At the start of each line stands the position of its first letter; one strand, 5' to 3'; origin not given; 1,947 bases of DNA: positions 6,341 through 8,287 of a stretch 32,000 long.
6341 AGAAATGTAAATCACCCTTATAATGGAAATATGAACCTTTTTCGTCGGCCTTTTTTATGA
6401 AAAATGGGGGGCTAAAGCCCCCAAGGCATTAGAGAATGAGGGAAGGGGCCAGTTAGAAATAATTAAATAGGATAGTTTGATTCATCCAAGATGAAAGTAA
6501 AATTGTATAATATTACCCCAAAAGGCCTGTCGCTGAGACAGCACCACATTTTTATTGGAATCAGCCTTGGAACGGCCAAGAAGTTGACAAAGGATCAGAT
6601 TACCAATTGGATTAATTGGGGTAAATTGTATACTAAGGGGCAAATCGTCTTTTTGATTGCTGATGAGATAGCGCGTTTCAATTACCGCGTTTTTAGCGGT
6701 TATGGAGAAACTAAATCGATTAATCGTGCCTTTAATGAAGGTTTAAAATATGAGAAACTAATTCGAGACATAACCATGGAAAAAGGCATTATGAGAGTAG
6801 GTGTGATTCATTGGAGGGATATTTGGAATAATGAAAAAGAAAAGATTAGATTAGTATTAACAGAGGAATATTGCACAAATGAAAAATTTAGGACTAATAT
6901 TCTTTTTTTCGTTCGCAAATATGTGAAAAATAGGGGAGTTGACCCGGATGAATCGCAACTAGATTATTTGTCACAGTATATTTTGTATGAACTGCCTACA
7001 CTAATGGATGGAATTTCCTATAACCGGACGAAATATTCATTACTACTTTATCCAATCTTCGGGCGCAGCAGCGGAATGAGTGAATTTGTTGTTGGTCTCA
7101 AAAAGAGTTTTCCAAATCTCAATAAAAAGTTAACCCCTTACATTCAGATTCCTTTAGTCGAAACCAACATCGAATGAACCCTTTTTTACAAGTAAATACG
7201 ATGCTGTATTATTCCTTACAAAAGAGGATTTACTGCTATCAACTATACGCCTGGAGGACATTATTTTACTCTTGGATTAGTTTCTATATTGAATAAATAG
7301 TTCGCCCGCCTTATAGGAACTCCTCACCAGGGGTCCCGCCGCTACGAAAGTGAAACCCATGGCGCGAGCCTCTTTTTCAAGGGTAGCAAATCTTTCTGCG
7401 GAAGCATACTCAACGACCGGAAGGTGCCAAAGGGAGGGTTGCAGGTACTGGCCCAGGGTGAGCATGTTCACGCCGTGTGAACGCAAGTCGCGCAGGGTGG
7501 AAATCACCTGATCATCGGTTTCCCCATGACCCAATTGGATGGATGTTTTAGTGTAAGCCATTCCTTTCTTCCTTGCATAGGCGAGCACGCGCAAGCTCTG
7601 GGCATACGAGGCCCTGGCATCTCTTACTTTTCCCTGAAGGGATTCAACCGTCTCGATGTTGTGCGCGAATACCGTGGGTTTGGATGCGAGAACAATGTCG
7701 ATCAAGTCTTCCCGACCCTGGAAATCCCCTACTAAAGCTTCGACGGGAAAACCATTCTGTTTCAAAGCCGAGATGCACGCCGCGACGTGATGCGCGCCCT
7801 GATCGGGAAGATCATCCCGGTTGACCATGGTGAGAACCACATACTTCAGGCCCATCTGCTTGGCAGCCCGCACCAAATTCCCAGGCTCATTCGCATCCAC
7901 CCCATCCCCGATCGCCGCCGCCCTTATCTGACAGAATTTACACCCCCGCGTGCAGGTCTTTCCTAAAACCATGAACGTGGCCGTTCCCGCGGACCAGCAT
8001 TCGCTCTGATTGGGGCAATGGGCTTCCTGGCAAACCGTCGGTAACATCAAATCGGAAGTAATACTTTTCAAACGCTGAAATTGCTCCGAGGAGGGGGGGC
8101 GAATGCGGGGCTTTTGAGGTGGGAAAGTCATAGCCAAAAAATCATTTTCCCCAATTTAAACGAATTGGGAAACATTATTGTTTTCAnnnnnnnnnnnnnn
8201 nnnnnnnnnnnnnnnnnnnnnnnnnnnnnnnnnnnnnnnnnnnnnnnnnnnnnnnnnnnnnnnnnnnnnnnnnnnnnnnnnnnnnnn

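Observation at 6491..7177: Orphan AlbC-type cyclodipeptide synthase (XYP subtype) in an AT-rich islet of an archaeal chromosome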

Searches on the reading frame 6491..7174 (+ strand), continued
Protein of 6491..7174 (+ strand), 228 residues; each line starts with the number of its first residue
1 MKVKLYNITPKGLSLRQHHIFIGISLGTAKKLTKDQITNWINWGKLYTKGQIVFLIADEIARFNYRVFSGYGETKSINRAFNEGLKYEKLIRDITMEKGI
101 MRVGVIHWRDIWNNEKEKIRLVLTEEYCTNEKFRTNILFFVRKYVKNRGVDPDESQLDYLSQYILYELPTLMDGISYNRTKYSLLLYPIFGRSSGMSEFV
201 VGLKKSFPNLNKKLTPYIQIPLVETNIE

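Call 37: find_related_loci(query=A1, collection=genome_contigs, flank=5000)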
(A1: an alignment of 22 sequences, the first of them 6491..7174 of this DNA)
Query A1 (228 aa) in genome_contigs; peptide patterns used: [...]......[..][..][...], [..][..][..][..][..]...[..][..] (x = any residue, [..] = any of these).
74 stretches matched a pattern; 18 encode a relative of the query (tblastn E <= 1e-3); 18 distinct loci.
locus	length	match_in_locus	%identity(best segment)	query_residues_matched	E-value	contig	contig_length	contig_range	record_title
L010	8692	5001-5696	49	1-228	6e-67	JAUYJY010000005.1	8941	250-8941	MAG: Candidatus Pacearchaeota archaeon isolate C24_metabat.bin.171 C24_k141_8375, whole genome shotgun sequence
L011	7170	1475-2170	49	1-228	7e-66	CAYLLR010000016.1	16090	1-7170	MAG TPA_asm: Candidatus Woesearchaeota archaeon isolate SRP216583_co2_144 genome assembly, contig: NODE_2737_length_1609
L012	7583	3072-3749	49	6-227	2e-61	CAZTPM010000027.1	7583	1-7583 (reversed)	MAG TPA_asm: Candidatus Woesearchaeota archaeon isolate SRP178699_co2_49 genome assembly, contig: NODE_10901_length_7583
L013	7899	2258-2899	40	1-214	5e-50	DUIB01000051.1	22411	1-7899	MAG TPA_asm: Candidatus Woesearchaeota archaeon isolate UBA12459 contig_20508, whole genome shotgun sequence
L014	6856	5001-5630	36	1-204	5e-38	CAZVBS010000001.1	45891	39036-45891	MAG TPA_asm: uncultured Candidatus Saccharibacteria bacterium isolate SRP128015_co3_51 genome assembly, contig: NODE_538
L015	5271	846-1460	34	2-203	2e-33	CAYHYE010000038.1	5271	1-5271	MAG TPA_asm: Candidatus Woesearchaeota archaeon isolate ERP119705_co17_292 genome assembly, contig: NODE_28366_length_52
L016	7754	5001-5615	35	2-203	3e-33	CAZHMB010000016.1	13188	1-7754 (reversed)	MAG TPA_asm: Candidatus Woesearchaeota archaeon isolate SRP104257_co1_162 genome assembly, contig: NODE_3273_length_1318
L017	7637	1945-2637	32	2-225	2e-32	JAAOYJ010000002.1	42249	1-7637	Candidatus Pacearchaeota archaeon isolate DPANNHV_H1.bin.34 k83_52383, whole genome shotgun sequence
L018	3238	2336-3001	34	1-216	1e-32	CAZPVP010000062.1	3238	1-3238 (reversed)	MAG TPA_asm: uncultured Gammaproteobacteria bacterium isolate SRP141376_co1_289 genome assembly, contig: NODE_45164_leng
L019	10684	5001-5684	35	1-228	4e-31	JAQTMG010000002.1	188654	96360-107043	MAG: Patescibacteria group bacterium isolate STA_35 NODE_158_length_188654_cov_4.957608_Sandtown_A, whole genome shotgun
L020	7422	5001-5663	29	2-219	4e-30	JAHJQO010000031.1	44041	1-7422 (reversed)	MAG: Nanoarchaeota archaeon isolate OS_PC_MetaG.mb.11 OS_PC_MetaG.mb.11_k141_437437, whole genome shotgun sequence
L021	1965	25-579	34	24-203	3e-29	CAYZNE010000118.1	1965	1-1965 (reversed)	MAG TPA_asm: uncultured Methanosarcinales archaeon isolate binchicken_co243_25 genome assembly, contig: NODE_66716_lengt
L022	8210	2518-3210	31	1-228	1e-25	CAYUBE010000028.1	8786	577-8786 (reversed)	MAG TPA_asm: uncultured Candidatus Saccharibacteria bacterium isolate binchicken_co3_598 genome assembly, contig: NODE_2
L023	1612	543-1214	32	1-223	2e-24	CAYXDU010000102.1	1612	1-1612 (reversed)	MAG TPA_asm: Candidatus Woesearchaeota archaeon isolate binchicken_co211_210 genome assembly, contig: NODE_90425_length_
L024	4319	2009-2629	32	7-214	1e-23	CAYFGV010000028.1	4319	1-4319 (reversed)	MAG TPA_asm: Candidatus Woesearchaeota archaeon isolate ERP003628_co1_282 genome assembly, contig: NODE_20718_length_431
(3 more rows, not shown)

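Call 39: predict_structure(alignment_id=A1)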
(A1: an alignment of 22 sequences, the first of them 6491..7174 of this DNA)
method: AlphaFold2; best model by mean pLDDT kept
length: 228 residues; sequences in the alignment: 22
mean_pLDDT: 92.3   pTM: 0.89
mean pLDDT of the five models: 92.3, 92.3, 91.6, 90.3, 89.8
residues with pLDDT >= 90: 180; 70-90: 45; 50-70: 3; < 50: 0
segments of 3 or more residues with pLDDT < 50: none
pLDDT, mean of each block of 10 residues (from residue 1): 93 96 83 91 95 96 93 95 96 93 94 94 97 96 88 94 96 94 92 86 89 83 87
secondary structure, 60 per line:
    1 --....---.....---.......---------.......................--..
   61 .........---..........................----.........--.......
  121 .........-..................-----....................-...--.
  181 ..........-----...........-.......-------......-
elements in order: E3-6 H10-14 E18-24 H34-47 E48-56 H59-69 H73-98 E103-107 H108-111 H114-129 H131-148 H154-173 E175-177 E180-190 H196-206 H208-214 E222-227

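Call 45: search_protein_families(library=pfam, proteins=[L019:5677-6129:+, L022:3197-3682:+, L024:2664-3137:+, L001:4950-5762:+], max_evalue=0.01)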
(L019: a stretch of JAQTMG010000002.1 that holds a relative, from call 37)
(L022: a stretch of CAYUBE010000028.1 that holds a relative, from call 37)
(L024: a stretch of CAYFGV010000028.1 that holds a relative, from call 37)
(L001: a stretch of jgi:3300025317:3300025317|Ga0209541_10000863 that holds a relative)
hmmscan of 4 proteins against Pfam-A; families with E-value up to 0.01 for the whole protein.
L019:5677-6129:+ (151 aa): 1 family
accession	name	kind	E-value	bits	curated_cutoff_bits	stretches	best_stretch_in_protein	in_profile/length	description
PF00856.33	SET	-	1.3e-10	42.1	22.4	1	19-98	2-104/105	SET domain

L022:3197-3682:+ (162 aa): 1 family
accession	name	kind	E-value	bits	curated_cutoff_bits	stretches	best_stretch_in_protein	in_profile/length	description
PF00856.33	SET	-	1.6e-13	51.5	22.4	1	24-108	2-105/105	SET domain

L024:2664-3137:+ (158 aa): 1 family
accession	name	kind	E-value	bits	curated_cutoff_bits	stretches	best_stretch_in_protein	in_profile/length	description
PF00856.33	SET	-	2.9e-09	37.7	22.4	1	22-99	4-104/105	SET domain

L001:4950-5762:+ (271 aa): 3 families
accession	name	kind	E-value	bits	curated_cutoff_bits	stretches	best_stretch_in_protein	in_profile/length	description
PF11899.13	DUF3419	-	1.9e-12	47.5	28.2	1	5-89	8-93/385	Protein of unknown function (DUF3419)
PF01739.24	CheR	-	0.0015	18.5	27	1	103-195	93-181/195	CheR methyltransferase, SAM binding domain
PF13649.12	Methyltransf_25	-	0.0062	17.6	27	0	35-71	6-44/97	Methyltransferase domain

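Call 46: fold_search(model_id=the predicted structure, library=pdb)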
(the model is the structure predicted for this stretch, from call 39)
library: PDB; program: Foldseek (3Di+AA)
matches with E <= 10: 780; with E <= 0.001: 96
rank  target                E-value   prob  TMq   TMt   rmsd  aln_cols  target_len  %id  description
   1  7qax                  4.0e-11  1.00  0.74  0.76   4.4       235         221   22  Crystal structure of a cyclodipeptide synthase from Parcubacteria bacterium RAAC4_OD1_1, E171Q mutant (released 2022-09-28)
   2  7qaq                  5.7e-11  1.00  0.72  0.75   4.6       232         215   22  Crystal structure of a cyclodipeptide synthase from Parcubacteria bacterium RAAC4_OD1_1, E174A mutant (released 2022-09-28)
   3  7qb8                  8.1e-11  1.00  0.74  0.76   4.4       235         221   22  Crystal structure of a cyclodipeptide synthase from Parcubacteria bacterium RAAC4_OD1_1, WT form (released 2022-09-28)
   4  7qat                  8.1e-11  1.00  0.69  0.73   4.6       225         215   23  Crystal structure of a cyclodipeptide synthase from Parcubacteria bacterium RAAC4_OD1_1, E174L (released 2022-09-28)
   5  7qau                  1.0e-10  1.00  0.70  0.74   4.9       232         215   22  Crystal structure of a cyclodipeptide synthase from Parcubacteria bacterium RAAC4_OD1_1, D58N mutant (released 2022-09-28)
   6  7qaw                  1.7e-10  1.00  0.73  0.77   4.2       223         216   24  Crystal structure of a cyclodipeptide synthase from Parcubacteria bacterium RAAC4_OD1_1, Y189F mutant (released 2022-09-28)
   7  7qay                  4.2e-10  1.00  0.72  0.76   4.5       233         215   22  Crystal structure of a cyclodipeptide synthase from Parcubacteria bacterium RAAC4_OD1_1, Y55F mutant (released 2022-09-28)
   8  3oqh_B                1.3e-09  1.00  0.67  0.68   4.7       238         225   17  Crystal structure of B. licheniformis CDPS yvmC-BLIC (released 2011-02-23)
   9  3oqj_B                1.4e-09  1.00  0.69  0.72   4.5       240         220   16  Crystal structure of B. licheniformis CDPS yvmC-BLIC in complex with CAPSO (released 2011-02-23)
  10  3oqi_A                1.4e-09  1.00  0.68  0.69   4.4       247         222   15  Crystal structure of B. licheniformis CDPS yvmC-BLIC in complex with CHES (released 2011-02-23)
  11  3oqh_A                2.5e-09  1.00  0.69  0.73   4.2       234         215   16  Crystal structure of B. licheniformis CDPS yvmC-BLIC (released 2011-02-23)
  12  9j61_C                4.4e-09  1.00  0.69  0.73   4.6       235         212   17  Crystal structure of a cyclodipeptide synthase from Streptomyces sapporonensis (released 2024-12-04)
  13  3oqj_A                5.6e-09  1.00  0.70  0.75   4.0       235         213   16  Crystal structure of B. licheniformis CDPS yvmC-BLIC in complex with CAPSO (released 2011-02-23)
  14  3s7t_B                5.6e-09  1.00  0.72  0.73   4.1       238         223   16  Crystal structure of SeMet B. licheniformis CDPS YvmC-Blic (released 2011-06-22)
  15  9gun                  7.1e-09  1.00  0.66  0.72   2.7       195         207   22  Structure of a Putative Cyclodipeptide synthase from Porphyromonas gingivalis (released 2026-04-08)
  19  5ocd_F                8.4e-09  1.00  0.70  0.72   4.7       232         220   18  structure of a CDPS from Fluoribacter dumoffii (released 2018-08-01)
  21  5ocd_H                1.1e-08  1.00  0.70  0.70   4.5       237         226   18  structure of a CDPS from Fluoribacter dumoffii (released 2018-08-01)
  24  5ocd_C                1.5e-08  1.00  0.71  0.72   4.7       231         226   18  structure of a CDPS from Fluoribacter dumoffii (released 2018-08-01)
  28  5ocd_I                1.8e-08  1.00  0.68  0.69   4.9       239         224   17  structure of a CDPS from Fluoribacter dumoffii (released 2018-08-01)
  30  5ocd_E                1.9e-08  1.00  0.70  0.71   4.7       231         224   18  structure of a CDPS from Fluoribacter dumoffii (released 2018-08-01)
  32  5ocd_A                2.7e-08  1.00  0.71  0.71   4.7       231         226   19  structure of a CDPS from Fluoribacter dumoffii (released 2018-08-01)
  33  5ocd_G                2.7e-08  1.00  0.69  0.71   4.7       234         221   19  structure of a CDPS from Fluoribacter dumoffii (released 2018-08-01)
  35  5ocd_D                3.7e-08  1.00  0.69  0.70   4.5       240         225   18  structure of a CDPS from Fluoribacter dumoffii (released 2018-08-01)
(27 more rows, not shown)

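Call 56: find_related_loci(query=A1, collection=viral_contigs, flank=6000)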
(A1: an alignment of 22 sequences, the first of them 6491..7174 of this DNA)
Query A1 (228 aa) in viral_contigs; peptide patterns used: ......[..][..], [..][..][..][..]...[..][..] (x = any residue, [..] = any of these).
171 stretches matched a pattern, but none encodes a relative of the query by tblastn (E <= 1e-3).

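Call 57: search_dna_similar(query=window:6491-7174:+, collection=plasmids, mode=protein, max_evalue=0.001, max_rows=15)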
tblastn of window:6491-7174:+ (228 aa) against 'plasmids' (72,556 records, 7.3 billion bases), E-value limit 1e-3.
No match.

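Call 58: search_protein_representatives(alignment_id=A1)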
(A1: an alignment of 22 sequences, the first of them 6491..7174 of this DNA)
Query: 22 sequences, 235 profile positions. Proteins with E-value up to 0.001 (for the whole library): 759; up to 1e-10: 330; up to 1e-30: 115. The best 150 are listed.
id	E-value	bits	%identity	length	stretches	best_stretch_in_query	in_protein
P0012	4.4e-110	382.9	-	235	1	1-234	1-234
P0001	9.9e-85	299.9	-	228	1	1-232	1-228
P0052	1.9e-80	285.9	-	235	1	1-232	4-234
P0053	1.2e-78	280.0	-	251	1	2-232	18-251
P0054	1.2e-71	257.1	-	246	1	1-233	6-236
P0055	1.7e-68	246.8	-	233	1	3-232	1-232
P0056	2.4e-67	243.0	-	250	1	15-232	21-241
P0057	5.4e-66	238.6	-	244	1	2-232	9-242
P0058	5.7e-66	238.5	-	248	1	2-232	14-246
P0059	6.7e-62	225.2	-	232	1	17-232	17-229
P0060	5.7e-59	215.6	-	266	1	4-228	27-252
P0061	9.2e-59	214.9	-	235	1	3-231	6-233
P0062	2.4e-58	213.5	-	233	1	1-232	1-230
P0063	1.1e-57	211.3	-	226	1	15-232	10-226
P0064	4.7e-54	199.5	-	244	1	5-229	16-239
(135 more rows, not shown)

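Call 62: list_cluster_members(proteins=[P0001, P0003, P0005, P0007, P0013, P0031, P0051, P0012, P0021, P0039])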
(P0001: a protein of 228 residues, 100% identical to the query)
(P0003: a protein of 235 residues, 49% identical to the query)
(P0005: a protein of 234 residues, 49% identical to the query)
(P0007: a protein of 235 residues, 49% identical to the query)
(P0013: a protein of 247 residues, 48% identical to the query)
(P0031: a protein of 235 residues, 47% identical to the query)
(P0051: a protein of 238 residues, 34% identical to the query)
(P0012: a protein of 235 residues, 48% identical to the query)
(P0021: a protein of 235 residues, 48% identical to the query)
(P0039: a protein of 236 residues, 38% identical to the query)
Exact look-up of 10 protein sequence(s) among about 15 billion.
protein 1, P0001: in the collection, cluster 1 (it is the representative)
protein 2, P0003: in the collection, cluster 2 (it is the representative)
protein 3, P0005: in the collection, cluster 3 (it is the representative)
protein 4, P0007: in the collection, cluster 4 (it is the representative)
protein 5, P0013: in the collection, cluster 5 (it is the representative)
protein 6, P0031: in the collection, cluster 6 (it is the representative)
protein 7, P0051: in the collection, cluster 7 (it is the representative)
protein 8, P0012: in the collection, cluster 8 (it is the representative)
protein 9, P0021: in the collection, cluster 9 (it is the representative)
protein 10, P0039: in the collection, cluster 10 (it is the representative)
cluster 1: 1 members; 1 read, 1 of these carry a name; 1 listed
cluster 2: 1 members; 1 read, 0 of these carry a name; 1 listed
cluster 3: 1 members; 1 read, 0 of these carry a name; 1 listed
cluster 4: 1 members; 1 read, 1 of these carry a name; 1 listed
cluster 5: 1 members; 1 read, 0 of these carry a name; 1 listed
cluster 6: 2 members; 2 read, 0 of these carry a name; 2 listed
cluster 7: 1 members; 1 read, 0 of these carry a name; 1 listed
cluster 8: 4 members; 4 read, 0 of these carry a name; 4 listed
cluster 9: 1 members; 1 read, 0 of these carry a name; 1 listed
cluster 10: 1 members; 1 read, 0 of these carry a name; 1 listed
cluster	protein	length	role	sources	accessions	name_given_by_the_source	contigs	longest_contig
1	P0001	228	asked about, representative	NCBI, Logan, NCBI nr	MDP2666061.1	MAG: tRNA-dependent cyclodipeptide synthase [Candidatus Diapherotrites archaeon] | tRNA-dependent cyclodipeptide synthase [Candidatus Diapherotrites archaeon]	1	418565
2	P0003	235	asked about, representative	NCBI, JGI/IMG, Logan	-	-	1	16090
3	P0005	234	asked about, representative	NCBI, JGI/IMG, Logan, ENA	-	-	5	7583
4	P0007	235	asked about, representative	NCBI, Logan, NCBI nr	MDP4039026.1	MAG: tRNA-dependent cyclodipeptide synthase [Candidatus Pacearchaeota archaeon] | tRNA-dependent cyclodipeptide synthase [Candidatus Pacearchaeota archaeon]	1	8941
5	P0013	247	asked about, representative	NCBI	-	-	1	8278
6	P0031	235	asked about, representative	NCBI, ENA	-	-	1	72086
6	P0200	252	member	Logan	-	-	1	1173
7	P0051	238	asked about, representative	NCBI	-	-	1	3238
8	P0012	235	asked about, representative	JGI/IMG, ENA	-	-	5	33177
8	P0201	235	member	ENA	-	-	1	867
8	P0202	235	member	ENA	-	-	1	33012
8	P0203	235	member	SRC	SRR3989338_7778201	-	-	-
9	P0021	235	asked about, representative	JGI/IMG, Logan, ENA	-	-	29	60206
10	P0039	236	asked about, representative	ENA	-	-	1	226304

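Call 66: search_protein_families(library=phrogs, proteins=[window:6491-7174:+], max_evalue=0.1)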
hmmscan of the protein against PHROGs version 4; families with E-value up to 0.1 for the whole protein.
window:6491-7174:+ (228 aa): 1 family
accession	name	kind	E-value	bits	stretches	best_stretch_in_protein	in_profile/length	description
phrog_13088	-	unknown function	0.0028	18.4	1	139-168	43-72/165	-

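Call 67: search_protein_families(library=padloc, proteins=[window:6491-7174:+], max_evalue=0.01)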
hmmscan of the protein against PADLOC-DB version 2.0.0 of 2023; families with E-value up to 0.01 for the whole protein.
window:6491-7174:+ (228 aa): 0 families

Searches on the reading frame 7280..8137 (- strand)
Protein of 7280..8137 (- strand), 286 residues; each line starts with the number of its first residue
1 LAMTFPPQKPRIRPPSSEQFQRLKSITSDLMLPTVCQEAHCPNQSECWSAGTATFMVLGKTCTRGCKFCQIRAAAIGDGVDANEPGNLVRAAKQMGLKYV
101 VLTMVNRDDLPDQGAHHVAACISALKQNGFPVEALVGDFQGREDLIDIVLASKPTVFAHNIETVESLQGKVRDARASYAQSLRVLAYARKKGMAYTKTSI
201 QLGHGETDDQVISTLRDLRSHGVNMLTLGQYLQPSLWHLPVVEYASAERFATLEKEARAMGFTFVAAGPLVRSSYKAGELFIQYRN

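Call 3: search_protein_families(library=pfam, proteins=[window:7280-8137:-], max_evalue=1)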
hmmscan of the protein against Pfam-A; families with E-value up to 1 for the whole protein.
window:7280-8137:- (286 aa): 3 families
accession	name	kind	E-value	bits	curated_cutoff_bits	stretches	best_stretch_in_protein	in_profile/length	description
PF04055.27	Radical_SAM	-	1e-19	71.7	29.5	1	57-218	2-166/166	Radical SAM superfamily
PF16881.10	LIAS_N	-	0.00021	22.1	27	1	15-41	70-96/96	N-terminal domain of lipoyl synthase of Radical_SAM family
PF12475.13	Amdo_NSP_1-3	-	0.2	12.3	25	1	24-51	20-52/54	Amdovirus non-structural protein 1-3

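Call 50: find_related_loci(query=window:7280-8137:-, collection=metagenome_contigs, flank=6000)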
Query window:7280-8137:- (286 aa) in metagenome_contigs; peptide patterns used: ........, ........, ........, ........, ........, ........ (x = any residue, [..] = any of these).
145 stretches matched a pattern; 46 encode a relative of the query (tblastn E <= 1e-3); 46 distinct loci.
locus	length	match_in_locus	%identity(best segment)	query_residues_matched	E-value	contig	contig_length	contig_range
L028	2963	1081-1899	76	9-281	5e-153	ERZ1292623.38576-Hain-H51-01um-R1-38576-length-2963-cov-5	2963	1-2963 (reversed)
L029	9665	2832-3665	73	8-285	7e-143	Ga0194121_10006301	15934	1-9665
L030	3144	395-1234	55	7-283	4e-106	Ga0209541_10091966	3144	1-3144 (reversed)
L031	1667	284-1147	52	1-285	2e-103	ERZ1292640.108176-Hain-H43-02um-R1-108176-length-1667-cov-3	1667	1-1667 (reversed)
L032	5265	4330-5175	53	7-285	2e-94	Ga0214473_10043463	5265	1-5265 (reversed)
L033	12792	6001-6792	55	18-283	3e-94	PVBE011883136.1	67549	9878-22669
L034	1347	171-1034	52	1-285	6e-101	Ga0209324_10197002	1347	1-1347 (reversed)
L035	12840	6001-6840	51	7-283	7e-94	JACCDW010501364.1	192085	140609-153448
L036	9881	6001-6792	55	18-283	1e-93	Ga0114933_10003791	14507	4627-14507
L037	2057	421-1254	50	7-281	3e-97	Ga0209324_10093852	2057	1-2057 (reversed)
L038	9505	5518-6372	49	7-284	1e-88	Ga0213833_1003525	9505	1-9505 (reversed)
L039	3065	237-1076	52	7-283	1e-89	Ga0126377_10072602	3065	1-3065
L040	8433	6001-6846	50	7-284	3e-88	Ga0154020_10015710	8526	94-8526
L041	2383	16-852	50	7-283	1e-90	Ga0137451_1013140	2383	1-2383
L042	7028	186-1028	51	11-285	3e-87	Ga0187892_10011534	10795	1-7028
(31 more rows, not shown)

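Call 71: search_protein_families(library=ncbifam, proteins=[window:7280-8137:-], max_evalue=1e-10)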
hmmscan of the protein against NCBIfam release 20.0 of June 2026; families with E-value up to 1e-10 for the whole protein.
window:7280-8137:- (286 aa): 4 families
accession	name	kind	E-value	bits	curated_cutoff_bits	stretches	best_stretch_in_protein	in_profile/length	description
NF004019.1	PRK05481.1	subfamily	7e-102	340.6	203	1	7-283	2-279/286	lipoyl synthase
TIGR00510.1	lipA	equivalog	9.8e-99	330.4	310.25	1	9-284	20-297/302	lipoyl synthase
NF009544.0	PRK12928.1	subfamily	8.8e-96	320.7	210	1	11-280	25-296/300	lipoyl synthase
NF053790.1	LplA_LipA_fuse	exception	1e-93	315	800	1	15-278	342-604/606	bifunctional lipoate--protein ligase/lipoyl synthase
